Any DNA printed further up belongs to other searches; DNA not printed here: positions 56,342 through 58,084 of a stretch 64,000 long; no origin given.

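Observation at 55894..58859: Oxidase-like orphan: a CuB-deficient heme-copper-oxidase subunit I homologue in a small-TM / DUF420 / ctaB operon facing ctaCDGE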

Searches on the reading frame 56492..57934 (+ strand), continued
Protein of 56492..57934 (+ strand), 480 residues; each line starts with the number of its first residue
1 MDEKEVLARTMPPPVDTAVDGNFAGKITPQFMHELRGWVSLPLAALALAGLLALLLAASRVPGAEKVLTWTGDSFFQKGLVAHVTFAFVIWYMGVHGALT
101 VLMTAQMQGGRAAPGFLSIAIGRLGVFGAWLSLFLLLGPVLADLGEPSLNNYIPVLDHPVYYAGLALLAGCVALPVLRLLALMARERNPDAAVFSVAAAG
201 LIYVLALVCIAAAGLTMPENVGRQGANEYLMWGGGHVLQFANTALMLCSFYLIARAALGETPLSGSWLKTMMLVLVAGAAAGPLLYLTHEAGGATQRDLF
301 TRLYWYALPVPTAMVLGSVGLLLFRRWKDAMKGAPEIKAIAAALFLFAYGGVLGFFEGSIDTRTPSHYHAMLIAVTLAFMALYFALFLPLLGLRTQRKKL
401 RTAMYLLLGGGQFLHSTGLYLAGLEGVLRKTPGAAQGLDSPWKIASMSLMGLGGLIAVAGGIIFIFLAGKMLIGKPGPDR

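Call 25: search_protein_families(library=pfam, proteins=[P0146, P0154, P0160, P0176, P0190, P0246, P0280, P0162, P0138, P0269], max_evalue=0.01)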
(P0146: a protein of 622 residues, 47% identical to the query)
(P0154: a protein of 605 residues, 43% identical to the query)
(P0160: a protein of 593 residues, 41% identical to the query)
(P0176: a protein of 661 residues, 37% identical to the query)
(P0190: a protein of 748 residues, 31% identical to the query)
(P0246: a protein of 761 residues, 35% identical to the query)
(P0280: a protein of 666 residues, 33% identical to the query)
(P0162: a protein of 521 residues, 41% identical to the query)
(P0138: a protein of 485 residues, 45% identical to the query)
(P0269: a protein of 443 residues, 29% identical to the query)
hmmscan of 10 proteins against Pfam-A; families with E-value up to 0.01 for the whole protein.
P0146 (622 aa): 2 families
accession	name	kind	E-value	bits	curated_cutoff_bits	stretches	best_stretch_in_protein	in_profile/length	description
PF00115.25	COX1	-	1.6e-15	57.4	34.8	1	31-417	9-420/436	Cytochrome C and Quinol oxidase polypeptide I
PF00116.26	COX2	-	0.0092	16.3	22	0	555-613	54-114/120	Cytochrome C oxidase subunit II, periplasmic domain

P0154 (605 aa): 0 families

P0160 (593 aa): 1 family
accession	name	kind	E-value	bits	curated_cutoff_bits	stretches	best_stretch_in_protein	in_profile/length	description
PF00116.26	COX2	-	0.0016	18.8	22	1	527-587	54-116/120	Cytochrome C oxidase subunit II, periplasmic domain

P0176 (661 aa): 1 family
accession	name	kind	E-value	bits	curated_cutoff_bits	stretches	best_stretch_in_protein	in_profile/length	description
PF00115.25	COX1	-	1.8e-19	70.4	34.8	1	34-449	7-434/436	Cytochrome C and Quinol oxidase polypeptide I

P0190 (748 aa): 2 families
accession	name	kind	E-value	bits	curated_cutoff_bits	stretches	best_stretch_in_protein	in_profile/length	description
PF01040.23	UbiA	-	2.1e-45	155.4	34.2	1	484-727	3-244/250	UbiA prenyltransferase family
PF00115.25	COX1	-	2.3e-15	56.9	34.8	1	10-415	4-425/436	Cytochrome C and Quinol oxidase polypeptide I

P0246 (761 aa): 5 families
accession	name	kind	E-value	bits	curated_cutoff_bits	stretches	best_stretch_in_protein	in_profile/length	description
PF00033.24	Cytochrome_B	-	5.7e-18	65.9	27.2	1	35-209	10-183/189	Cytochrome b/b6/petB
PF00115.25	COX1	-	6.4e-15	55.4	34.8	1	329-734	3-428/436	Cytochrome C and Quinol oxidase polypeptide I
PF13631.11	Cytochrom_B_N_2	-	5.4e-12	46.4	27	1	101-220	5-125/169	Cytochrome b(N-terminal)/b6/petB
PF14358.11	DUF4405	-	0.0014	19.5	26.7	1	43-107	4-62/66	Domain of unknown function (DUF4405)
PF11654.13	NCE101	-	0.0033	17.6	24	1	50-79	10-37/45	Non-classical export protein 1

P0280 (666 aa): 10 families
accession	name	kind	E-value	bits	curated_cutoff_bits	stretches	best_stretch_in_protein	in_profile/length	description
PF00115.25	COX1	-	1.6e-16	60.7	34.8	1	17-408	2-418/436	Cytochrome C and Quinol oxidase polypeptide I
PF07719.23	TPR_2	-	1.5e-10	40.8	27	0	560-590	2-32/34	Tetratricopeptide repeat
PF13414.12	TPR_11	-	3.8e-08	33.3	26.8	1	540-569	9-38/42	TPR repeat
PF14559.12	TPR_19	-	8.2e-06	26.5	25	1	536-588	2-54/68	Tetratricopeptide repeat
PF13174.12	TPR_6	-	0.0001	23.2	26.3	0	529-556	4-31/33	Tetratricopeptide repeat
PF13432.12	TPR_16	-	0.00018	22.3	32.7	1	570-622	8-60/65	Tetratricopeptide repeat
PF13371.12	TPR_9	-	0.00018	21.9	35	1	569-637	5-72/73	Tetratricopeptide repeat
PF13431.12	TPR_17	-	0.0014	19.2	24.4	0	550-576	4-30/34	Tetratricopeptide repeat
PF00515.34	TPR_1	-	0.002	18.3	27.8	0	537-557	13-33/34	Tetratricopeptide repeat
PF13181.12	TPR_8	-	0.0038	17.7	25.7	0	560-590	2-32/34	Tetratricopeptide repeat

P0162 (521 aa): 0 families

P0138 (485 aa): 1 family
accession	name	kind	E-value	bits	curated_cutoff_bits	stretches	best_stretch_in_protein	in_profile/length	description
PF00115.25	COX1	-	1.1e-14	54.7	34.8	1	38-447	6-430/436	Cytochrome C and Quinol oxidase polypeptide I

P0269 (443 aa): 1 family
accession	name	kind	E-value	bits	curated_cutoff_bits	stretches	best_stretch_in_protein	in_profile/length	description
PF00115.25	COX1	-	2.8e-08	33.5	34.8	1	14-409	1-418/436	Cytochrome C and Quinol oxidase polypeptide I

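Call 27: fold_search(model_id=the predicted structure, library=pdb)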
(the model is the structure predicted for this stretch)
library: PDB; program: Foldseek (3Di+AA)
matches with E <= 10: 616; with E <= 0.001: 50
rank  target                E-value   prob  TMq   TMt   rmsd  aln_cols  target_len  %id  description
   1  1ehk_A                8.0e-09  1.00  0.75  0.67   4.9       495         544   19  CRYSTAL STRUCTURE OF THE ABERRANT BA3-CYTOCHROME-C OXIDASE FROM THERMUS THERMOPHILUS (released 2001-02-22)
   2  3s8f_A                1.3e-08  1.00  0.74  0.65   4.9       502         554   19  1.8 A structure of ba3 cytochrome c oxidase from Thermus thermophilus in lipid environment (released 2011-08-03)
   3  4gp8_A                1.9e-08  1.00  0.74  0.68   5.3       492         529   20  Structure of Recombinant Cytochrome ba3 Oxidase mutant Y133W+T231F from Thermus thermophilus (released 2013-01-16)
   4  4g7s_A                3.4e-08  1.00  0.73  0.64   5.1       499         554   20  Structure of Recombinant Cytochrome ba3 Oxidase mutant V236I from Thermus thermophilus (released 2013-07-24)
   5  4g71_A                3.8e-08  1.00  0.75  0.66   4.7       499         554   19  Structure of Recombinant Cytochrome ba3 Oxidase mutant V236N from Thermus thermophilus (released 2013-07-24)
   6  4g7q_A                4.9e-08  1.00  0.74  0.65   4.9       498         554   19  Structure of Recombinant Cytochrome ba3 Oxidase mutant V236L from Thermus thermophilus (released 2013-07-24)
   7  3qjq_A                5.5e-08  1.00  0.75  0.66   4.8       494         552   19  The structure of and photolytic induced changes of carbon monoxide binding to the cytochrome ba3-oxidase from Thermus  (released 2012-01-25)
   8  4gp4_A                6.0e-08  1.00  0.72  0.64   5.3       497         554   19  Structure of Recombinant Cytochrome ba3 Oxidase mutant Y133F from Thermus thermophilus (released 2013-01-16)
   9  3s8g_A                6.6e-08  1.00  0.73  0.64   5.0       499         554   19  1.8 A structure of ba3 cytochrome c oxidase mutant (A120F) from Thermus thermophilus in lipid environment (released 2011-08-03)
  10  7o37_a                8.9e-08  1.00  0.70  0.66   5.0       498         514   14  Murine supercomplex CIII2CIV in the assembled locked conformation (released 2021-10-13)
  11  4g7r_A                9.2e-08  1.00  0.76  0.67   4.8       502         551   19  Structure of Recombinant Cytochrome ba3 Oxidase mutant V236A from Thermus thermophilus (released 2013-07-24)
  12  4fa7_A                9.6e-08  1.00  0.72  0.65   5.3       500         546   18  Structure of Recombinant Cytochrome ba3 Oxidase mutant A204F from Thermus thermophilus (released 2012-05-30)
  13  8d4t_N                1.0e-07  1.00  0.67  0.63   5.8       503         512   16  Mammalian CIV with GDN bound (released 2022-07-06)
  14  4g70_A                1.1e-07  1.00  0.75  0.66   4.8       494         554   18  Structure of Recombinant Cytochrome ba3 Oxidase mutant V236T from Thermus thermophilus (released 2013-07-24)
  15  4n4y_A                1.1e-07  1.00  0.75  0.66   4.8       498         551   18  Structure of Recombinant Cytochrome ba3 Oxidase mutant G232V from Thermus thermophilus (released 2014-10-08)
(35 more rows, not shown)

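Call 31: search_solved_structures(query=A2, max_evalue=10, show_alignments=3)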
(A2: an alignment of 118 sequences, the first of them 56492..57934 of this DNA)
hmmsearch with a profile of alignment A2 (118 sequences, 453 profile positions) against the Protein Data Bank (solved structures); distinct sequences matched with E-value up to 10: 19.
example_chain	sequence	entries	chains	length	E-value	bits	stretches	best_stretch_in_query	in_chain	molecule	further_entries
4g71_A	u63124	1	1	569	3.4e-27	98.5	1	11-451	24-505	Cytochrome c oxidase subunit 1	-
4g7q_A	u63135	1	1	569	3.7e-27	98.4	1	11-451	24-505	Cytochrome c oxidase subunit 1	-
4g70_A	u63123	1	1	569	6.3e-27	97.6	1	11-451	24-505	Cytochrome c oxidase subunit 1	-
4g72_A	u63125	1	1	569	7.6e-27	97.4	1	11-451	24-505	Cytochrome c oxidase subunit 1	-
4g7r_A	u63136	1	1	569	7.8e-27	97.3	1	11-451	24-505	Cytochrome c oxidase subunit 1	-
4g7s_A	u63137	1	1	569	8.8e-27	97.2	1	11-451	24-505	Cytochrome c oxidase subunit 1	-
3s8g_A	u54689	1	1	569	1e-26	96.9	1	11-451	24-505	Cytochrome c oxidase subunit 1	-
4faa_A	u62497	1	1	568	1.9e-26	96.1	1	11-451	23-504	Cytochrome c oxidase subunit 1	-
4gp4_A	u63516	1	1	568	3.5e-26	95.2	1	11-451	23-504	Cytochrome c oxidase subunit 1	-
1xme_A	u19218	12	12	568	4.3e-26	94.9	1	11-451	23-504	Cytochrome c oxidase polypeptide I | Cytochrome c oxidase subunit 1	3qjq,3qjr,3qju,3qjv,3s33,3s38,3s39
3s8f_A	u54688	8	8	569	4.3e-26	94.9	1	11-451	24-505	Cytochrome c oxidase subunit 1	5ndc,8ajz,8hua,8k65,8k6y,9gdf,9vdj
2qpd_A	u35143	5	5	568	4.7e-26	94.8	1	11-451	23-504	Cytochrome c oxidase subunit 1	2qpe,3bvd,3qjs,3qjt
1ehk_A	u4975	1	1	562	5.7e-26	94.5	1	11-451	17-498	BA3-TYPE CYTOCHROME-C OXIDASE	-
3eh3_A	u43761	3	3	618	6.3e-26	94.4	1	11-451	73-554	Cytochrome c oxidase subunit 1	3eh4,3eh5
4gp5_A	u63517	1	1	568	7e-26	94.2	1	11-451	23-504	Cytochrome c oxidase subunit 1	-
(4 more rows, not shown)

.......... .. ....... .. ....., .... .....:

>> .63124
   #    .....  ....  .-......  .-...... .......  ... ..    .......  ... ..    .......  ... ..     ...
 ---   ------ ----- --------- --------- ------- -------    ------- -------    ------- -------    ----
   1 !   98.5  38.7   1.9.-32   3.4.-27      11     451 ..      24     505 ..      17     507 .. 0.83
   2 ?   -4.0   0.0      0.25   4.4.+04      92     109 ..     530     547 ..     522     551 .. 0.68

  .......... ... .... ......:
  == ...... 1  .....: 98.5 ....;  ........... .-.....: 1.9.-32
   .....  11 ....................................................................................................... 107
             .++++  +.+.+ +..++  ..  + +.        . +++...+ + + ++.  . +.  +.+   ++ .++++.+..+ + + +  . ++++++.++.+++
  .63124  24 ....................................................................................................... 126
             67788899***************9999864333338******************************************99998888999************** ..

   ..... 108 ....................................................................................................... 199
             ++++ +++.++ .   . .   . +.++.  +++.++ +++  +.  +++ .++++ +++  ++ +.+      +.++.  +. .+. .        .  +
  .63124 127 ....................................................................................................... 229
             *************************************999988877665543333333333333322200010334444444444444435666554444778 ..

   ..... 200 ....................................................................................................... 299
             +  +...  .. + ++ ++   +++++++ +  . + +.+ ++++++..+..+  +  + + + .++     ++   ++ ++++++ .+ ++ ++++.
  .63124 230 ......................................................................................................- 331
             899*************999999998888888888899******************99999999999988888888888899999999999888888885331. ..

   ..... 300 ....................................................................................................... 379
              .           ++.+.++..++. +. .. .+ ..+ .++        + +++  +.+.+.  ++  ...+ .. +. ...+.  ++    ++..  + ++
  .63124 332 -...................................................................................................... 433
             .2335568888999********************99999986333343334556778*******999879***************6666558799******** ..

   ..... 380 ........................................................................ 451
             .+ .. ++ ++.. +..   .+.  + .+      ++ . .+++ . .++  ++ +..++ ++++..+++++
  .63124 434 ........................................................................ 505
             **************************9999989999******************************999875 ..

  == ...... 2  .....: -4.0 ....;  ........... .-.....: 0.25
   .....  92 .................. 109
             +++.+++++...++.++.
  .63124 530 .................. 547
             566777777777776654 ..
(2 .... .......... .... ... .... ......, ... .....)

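Call 33: find_encoding_contigs(protein=P0071, flank=10000, max_places=2)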
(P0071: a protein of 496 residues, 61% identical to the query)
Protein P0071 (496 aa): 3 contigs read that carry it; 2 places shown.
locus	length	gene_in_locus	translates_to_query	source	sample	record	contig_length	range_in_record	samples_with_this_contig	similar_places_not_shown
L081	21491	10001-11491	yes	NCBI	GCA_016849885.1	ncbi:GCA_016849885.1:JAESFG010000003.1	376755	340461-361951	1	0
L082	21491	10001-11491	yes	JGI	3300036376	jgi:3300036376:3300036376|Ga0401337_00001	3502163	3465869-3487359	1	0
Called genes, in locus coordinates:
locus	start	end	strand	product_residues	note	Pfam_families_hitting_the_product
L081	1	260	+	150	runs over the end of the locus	PF00903:Glyoxalase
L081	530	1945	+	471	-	PF00909:Ammonium_transp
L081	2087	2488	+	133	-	PF02566:OsmC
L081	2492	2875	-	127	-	PF06170:DUF983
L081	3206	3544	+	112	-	-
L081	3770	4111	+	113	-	-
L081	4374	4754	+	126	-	-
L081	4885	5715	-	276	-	PF00510:COX3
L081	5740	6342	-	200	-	PF04442:CtaG_Cox11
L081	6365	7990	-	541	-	PF00115:COX1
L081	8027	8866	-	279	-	PF02790:COX2_TM, PF00116:COX2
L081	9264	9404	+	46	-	-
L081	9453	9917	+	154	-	PF04238:DUF420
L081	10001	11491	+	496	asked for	PF00115:COX1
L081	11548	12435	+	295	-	PF01040:UbiA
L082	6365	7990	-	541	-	PF00115:COX1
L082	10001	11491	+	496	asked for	PF00115:COX1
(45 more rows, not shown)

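Call 38: find_encoding_contigs(protein=window:56492-57934:+, flank=10000, max_places=1)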
Protein window:56492-57934:+ (480 aa): 1 contig read that carries it; 1 place shown.
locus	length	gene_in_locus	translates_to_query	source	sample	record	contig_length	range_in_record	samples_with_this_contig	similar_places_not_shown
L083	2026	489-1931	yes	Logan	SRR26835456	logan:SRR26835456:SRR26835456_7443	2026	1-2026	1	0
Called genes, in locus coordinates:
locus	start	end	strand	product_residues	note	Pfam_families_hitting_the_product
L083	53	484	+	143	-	PF04238:DUF420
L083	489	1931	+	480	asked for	PF00115:COX1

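Call 52: list_cluster_members(proteins=[P0190, P0246, P0146, P0160, P0154, P0280, P0176, P0138, P0139, P0269])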
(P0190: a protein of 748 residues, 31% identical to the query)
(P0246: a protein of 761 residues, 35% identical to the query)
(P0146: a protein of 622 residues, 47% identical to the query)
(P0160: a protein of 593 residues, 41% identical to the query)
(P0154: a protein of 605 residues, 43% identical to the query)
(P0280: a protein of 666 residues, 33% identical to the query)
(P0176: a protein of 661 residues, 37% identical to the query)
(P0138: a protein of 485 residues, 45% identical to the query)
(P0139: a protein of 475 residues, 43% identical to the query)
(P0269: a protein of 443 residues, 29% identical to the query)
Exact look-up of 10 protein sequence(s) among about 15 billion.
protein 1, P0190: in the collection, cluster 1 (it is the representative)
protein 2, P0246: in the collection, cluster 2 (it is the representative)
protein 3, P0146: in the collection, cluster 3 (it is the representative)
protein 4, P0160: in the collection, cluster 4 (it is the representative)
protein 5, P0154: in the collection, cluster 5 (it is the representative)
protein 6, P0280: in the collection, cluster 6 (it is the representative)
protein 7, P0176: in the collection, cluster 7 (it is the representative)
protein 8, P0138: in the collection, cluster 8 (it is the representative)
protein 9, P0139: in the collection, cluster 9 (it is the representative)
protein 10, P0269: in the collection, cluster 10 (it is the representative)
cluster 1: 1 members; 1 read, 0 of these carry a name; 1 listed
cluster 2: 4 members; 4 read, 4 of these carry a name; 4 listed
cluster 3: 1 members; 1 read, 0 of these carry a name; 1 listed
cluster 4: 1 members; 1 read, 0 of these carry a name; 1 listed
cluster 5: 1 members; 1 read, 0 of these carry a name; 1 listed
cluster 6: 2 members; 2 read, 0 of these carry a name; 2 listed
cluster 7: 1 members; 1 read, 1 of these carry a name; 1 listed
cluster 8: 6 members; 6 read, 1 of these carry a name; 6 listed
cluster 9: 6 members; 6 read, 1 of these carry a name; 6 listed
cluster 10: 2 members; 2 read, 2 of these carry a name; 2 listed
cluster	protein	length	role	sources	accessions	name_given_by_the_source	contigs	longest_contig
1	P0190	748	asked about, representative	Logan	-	-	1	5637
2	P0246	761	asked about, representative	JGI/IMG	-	quinol-cytochrome oxidoreductase complex cytochrome b subunit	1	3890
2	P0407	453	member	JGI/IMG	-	hypothetical protein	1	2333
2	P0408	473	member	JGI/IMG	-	hypothetical protein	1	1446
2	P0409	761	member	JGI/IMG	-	quinol-cytochrome oxidoreductase complex cytochrome b subunit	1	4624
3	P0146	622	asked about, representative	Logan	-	-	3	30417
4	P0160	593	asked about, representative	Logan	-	-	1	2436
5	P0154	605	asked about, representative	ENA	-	-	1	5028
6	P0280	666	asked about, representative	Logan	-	-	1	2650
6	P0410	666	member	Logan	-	-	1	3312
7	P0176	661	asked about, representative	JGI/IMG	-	hypothetical protein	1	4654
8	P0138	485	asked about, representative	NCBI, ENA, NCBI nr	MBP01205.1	MAG: hypothetical protein CMM25_00135 [Rhodospirillaceae bacterium] | hypothetical protein [Rhodospirillaceae bacterium]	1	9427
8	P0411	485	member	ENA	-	-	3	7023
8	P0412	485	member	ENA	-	-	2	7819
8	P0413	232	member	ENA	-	-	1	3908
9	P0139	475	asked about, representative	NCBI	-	-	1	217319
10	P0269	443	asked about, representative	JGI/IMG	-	hypothetical protein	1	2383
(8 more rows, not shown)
